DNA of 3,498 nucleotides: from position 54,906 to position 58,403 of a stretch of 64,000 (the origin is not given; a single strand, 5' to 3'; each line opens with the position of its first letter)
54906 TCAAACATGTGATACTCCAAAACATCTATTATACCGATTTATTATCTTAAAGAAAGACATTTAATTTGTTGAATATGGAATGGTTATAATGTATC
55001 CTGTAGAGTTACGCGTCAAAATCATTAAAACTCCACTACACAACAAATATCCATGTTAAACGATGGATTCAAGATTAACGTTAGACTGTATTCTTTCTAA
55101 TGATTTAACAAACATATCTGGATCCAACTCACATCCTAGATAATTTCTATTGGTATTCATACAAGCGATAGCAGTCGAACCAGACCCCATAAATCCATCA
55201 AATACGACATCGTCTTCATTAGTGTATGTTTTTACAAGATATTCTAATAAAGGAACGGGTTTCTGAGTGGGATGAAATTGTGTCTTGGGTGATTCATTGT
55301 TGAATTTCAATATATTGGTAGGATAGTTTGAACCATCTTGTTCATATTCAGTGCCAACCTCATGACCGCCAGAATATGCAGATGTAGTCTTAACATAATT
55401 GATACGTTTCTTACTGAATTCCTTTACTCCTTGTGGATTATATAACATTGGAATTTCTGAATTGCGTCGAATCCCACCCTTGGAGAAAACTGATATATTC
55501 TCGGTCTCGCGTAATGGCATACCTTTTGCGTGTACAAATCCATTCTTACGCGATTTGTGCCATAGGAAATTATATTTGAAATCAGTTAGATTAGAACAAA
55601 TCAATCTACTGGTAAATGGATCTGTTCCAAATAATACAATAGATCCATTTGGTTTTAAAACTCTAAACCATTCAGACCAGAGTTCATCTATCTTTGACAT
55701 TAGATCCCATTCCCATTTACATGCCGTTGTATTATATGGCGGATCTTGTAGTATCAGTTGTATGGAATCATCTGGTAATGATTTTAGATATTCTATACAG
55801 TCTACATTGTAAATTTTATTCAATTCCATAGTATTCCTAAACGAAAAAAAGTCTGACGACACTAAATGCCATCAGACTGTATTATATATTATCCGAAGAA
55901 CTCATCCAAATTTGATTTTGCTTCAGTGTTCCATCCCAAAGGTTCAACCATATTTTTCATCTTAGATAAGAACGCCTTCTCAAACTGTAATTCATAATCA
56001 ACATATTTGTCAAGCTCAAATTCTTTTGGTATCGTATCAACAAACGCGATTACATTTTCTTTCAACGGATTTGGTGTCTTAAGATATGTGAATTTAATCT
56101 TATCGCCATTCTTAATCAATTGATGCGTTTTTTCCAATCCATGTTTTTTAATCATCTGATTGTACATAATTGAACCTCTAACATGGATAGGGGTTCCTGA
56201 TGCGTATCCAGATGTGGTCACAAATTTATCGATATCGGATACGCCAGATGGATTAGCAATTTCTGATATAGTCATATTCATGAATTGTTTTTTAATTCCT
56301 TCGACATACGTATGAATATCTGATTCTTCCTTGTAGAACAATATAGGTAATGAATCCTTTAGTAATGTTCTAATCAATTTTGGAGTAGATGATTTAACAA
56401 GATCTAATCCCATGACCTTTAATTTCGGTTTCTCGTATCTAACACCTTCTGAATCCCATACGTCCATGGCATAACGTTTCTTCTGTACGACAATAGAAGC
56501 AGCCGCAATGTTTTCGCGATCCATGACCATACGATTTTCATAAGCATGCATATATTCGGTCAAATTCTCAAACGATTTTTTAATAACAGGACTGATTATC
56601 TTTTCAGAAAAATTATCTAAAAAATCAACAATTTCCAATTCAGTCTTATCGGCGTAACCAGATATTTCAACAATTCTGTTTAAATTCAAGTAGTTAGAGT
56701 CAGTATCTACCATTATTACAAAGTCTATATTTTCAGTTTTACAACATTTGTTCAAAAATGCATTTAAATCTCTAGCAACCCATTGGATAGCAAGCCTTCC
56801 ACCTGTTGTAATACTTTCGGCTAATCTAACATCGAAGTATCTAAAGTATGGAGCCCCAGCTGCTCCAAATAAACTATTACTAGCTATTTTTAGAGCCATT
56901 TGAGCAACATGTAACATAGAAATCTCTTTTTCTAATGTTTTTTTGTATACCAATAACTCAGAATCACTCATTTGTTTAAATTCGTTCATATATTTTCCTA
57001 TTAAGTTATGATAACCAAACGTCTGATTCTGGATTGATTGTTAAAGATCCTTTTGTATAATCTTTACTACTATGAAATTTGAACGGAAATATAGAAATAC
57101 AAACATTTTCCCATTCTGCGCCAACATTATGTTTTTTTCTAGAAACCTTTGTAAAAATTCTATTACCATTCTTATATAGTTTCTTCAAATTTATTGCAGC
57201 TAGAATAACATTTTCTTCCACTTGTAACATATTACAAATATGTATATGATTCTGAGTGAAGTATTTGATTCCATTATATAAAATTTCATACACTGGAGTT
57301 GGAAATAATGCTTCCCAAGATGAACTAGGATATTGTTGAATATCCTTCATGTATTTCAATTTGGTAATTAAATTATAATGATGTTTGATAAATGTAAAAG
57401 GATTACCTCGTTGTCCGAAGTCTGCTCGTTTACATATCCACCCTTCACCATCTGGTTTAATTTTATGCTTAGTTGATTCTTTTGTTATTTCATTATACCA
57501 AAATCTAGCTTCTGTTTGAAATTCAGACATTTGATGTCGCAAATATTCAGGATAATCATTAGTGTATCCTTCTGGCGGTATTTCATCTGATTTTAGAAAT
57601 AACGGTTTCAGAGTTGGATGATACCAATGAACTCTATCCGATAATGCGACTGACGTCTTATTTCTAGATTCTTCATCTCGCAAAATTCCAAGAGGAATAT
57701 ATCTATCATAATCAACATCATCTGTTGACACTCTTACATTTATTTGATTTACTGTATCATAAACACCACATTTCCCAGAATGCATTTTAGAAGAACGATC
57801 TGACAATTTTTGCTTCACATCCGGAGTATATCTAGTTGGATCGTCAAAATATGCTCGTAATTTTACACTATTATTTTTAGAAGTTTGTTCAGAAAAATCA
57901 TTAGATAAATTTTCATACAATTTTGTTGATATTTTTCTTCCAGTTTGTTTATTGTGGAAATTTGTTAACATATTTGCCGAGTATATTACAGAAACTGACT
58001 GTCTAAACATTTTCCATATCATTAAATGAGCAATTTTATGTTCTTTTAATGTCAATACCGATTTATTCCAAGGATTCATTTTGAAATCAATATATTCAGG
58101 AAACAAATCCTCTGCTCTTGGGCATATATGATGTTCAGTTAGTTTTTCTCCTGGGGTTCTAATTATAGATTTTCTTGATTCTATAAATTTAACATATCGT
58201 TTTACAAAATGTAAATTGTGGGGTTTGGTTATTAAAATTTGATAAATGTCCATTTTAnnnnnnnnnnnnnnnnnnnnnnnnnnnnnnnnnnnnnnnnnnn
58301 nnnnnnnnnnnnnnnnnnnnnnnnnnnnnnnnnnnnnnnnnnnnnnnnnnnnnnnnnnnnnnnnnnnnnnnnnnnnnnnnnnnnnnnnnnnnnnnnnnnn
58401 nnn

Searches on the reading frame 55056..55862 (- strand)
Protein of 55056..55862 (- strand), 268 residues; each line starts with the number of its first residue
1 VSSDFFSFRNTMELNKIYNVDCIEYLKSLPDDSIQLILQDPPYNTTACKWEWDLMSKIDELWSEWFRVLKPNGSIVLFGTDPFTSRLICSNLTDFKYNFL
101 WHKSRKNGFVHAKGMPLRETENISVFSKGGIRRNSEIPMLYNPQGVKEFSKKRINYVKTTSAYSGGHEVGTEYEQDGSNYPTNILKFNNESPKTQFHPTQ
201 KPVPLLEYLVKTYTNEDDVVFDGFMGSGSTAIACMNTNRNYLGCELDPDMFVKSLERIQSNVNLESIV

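Call 35: search_protein_families(library=phrogs, proteins=[window:55056-55862:-], max_evalue=0.00001)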
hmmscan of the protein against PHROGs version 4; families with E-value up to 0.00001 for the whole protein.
window:55056-55862:- (268 aa): 11 families
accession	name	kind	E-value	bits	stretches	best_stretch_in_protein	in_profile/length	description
phrog_67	-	other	8.8e-71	240.9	1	10-263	119-348/743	DNA methyltransferase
phrog_12862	-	unknown function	3.3e-43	148.1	1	14-165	2-143/149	-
phrog_18293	-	other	1.1e-34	119.9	1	163-263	13-112/119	methyltransferase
phrog_498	-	other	1.7e-26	93.9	1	26-259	215-421/633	DNA methyltransferase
phrog_3008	-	other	1.9e-22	80.8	1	189-262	142-215/244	DNA methyltransferase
phrog_6025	-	other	2.2e-17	64.3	1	15-103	12-110/192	DNA methyltransferase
phrog_6952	-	other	3.9e-13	50.6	1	196-260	113-177/181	DNA methyltransferase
phrog_23085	-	unknown function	7.5e-13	49.3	1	195-251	42-98/138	-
phrog_8769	-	other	3e-12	47.2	1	208-260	3-55/71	methyltransferase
phrog_23148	-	unknown function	8.1e-12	46.5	1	190-260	78-148/165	-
phrog_18146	-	other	7.3e-07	29.4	0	203-248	55-101/452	DNA methyltransferase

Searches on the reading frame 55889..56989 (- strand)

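Call 35: search_protein_families(library=phrogs, proteins=[window:55889-56989:-], max_evalue=0.00001)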
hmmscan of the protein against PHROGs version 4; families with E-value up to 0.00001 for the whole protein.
window:55889-56989:- (366 aa): 4 families
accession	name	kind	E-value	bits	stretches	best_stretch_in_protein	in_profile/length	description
phrog_262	-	DNA, RNA and nucleotide metabolism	1.8e-130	437.6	1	15-366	498-852/856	DNA polymerase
phrog_1918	-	DNA, RNA and nucleotide metabolism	6.4e-128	428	1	3-366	12-381/382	DNA polymerase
phrog_27191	-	DNA, RNA and nucleotide metabolism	1.6e-23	84.5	1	7-125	20-132/230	DNA polymerase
phrog_2927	-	DNA, RNA and nucleotide metabolism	3.6e-09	36.6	0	90-212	398-523/710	DNA polymerase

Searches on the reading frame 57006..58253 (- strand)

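Call 35: search_protein_families(library=phrogs, proteins=[window:57006-58253:-], max_evalue=0.00001)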
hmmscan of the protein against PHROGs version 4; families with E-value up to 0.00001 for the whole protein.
window:57006-58253:- (415 aa): 2 families
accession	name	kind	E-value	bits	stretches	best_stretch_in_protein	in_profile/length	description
phrog_655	-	DNA, RNA and nucleotide metabolism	3.3e-20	74.3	1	2-279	15-270/343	homing endonuclease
phrog_12434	-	DNA, RNA and nucleotide metabolism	1.7e-06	28.8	1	15-182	18-185/292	HNH endonuclease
